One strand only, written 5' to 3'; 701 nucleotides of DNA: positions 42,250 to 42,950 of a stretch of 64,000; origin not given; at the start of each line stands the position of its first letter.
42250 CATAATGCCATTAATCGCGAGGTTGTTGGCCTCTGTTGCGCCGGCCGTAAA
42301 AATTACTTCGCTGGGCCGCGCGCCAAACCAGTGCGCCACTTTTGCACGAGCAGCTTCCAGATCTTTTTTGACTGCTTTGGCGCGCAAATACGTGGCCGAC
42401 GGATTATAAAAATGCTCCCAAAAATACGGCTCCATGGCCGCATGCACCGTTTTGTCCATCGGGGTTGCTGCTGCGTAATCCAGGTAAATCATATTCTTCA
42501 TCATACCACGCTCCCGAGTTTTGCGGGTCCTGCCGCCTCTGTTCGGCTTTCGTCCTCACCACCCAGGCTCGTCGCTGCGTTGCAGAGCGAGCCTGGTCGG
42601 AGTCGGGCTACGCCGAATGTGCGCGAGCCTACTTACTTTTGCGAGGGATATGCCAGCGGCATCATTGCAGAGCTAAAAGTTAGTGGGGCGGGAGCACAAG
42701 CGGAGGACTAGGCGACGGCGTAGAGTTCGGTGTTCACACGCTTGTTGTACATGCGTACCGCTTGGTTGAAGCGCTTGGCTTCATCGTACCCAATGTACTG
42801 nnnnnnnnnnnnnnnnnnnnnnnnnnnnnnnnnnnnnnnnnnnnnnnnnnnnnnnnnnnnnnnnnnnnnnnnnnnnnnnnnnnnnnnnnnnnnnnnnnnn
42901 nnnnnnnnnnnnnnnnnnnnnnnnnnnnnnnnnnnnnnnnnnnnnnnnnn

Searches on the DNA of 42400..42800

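Call 13: search_rna_families(source=window, start=42400, end=42800, threshold=evalue, max_evalue=10)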
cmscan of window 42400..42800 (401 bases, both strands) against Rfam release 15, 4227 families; matches with E-value up to 10: 2.
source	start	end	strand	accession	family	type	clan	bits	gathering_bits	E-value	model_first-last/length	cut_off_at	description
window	42638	42655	-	RF02448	SpR20_sRNA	Gene; sRNA;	-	13.7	45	2.8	1-45/45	no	Streptococcus sRNA SpR20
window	42747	42800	-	RF00294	snoTBR17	Gene; snRNA; snoRNA; CD-box;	-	10.9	40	5.7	65-119/119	5'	Small nucleolar RNA TBR17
